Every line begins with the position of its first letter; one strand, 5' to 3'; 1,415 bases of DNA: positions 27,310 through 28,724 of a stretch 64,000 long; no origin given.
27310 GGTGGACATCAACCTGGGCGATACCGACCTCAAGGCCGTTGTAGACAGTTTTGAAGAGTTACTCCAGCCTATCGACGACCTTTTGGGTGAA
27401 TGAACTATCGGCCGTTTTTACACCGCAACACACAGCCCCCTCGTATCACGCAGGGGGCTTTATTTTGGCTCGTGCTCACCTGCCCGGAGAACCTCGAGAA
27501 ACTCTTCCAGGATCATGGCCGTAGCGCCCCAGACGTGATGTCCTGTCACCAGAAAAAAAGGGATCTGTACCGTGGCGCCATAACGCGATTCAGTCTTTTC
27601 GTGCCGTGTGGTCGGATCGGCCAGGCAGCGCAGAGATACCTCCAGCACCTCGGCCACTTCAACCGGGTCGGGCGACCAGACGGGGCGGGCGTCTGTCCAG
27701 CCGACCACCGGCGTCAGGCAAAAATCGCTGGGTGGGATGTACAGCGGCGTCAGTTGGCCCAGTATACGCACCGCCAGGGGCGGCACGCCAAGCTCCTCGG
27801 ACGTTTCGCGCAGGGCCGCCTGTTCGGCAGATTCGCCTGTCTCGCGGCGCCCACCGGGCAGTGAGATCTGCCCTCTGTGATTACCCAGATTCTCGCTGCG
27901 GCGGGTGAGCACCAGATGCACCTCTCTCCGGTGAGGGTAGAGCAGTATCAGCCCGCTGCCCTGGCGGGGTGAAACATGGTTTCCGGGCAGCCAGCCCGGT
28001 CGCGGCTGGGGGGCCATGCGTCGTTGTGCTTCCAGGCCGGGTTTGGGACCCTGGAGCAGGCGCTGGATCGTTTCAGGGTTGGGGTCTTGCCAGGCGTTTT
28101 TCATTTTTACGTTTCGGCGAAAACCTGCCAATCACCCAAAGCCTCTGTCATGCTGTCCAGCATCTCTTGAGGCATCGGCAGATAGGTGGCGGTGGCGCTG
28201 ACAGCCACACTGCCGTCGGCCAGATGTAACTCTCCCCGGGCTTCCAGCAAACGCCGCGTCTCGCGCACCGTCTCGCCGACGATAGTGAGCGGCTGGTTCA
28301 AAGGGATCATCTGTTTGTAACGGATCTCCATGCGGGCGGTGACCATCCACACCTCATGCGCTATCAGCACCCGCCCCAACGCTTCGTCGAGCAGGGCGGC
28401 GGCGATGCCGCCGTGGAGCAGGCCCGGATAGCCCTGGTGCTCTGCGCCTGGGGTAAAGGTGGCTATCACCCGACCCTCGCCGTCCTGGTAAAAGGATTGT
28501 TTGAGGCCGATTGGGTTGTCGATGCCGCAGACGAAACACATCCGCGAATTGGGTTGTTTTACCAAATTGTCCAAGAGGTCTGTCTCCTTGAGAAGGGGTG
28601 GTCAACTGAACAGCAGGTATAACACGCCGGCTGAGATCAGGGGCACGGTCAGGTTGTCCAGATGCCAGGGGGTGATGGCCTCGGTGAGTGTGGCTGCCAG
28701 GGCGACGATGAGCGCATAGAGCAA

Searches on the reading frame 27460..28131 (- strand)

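Call 80: search_protein_families(library=pfam, max_evalue=0.000001, proteins=[window:27460-28131:-])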
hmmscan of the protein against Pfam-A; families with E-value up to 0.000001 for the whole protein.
window:27460-28131:- (223 aa): 1 family
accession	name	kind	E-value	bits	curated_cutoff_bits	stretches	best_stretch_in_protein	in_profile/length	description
PF00293.34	NUDIX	-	3.8e-14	53.3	21.1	1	61-134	8-76/134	NUDIX domain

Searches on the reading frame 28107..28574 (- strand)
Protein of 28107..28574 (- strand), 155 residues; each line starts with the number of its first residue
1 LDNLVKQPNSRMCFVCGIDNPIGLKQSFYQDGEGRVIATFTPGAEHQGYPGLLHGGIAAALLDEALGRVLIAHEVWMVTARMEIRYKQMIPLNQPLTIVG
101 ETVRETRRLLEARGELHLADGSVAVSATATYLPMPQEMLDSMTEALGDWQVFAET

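Call 80: search_protein_families(library=pfam, max_evalue=0.000001, proteins=[window:28107-28574:-])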
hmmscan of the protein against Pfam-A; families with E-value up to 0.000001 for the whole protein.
window:28107-28574:- (155 aa): 1 family
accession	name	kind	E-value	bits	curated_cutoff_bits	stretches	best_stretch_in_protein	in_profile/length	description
PF03061.28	4HBT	-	6.8e-09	36.4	20.6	1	51-123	2-77/79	Thioesterase superfamily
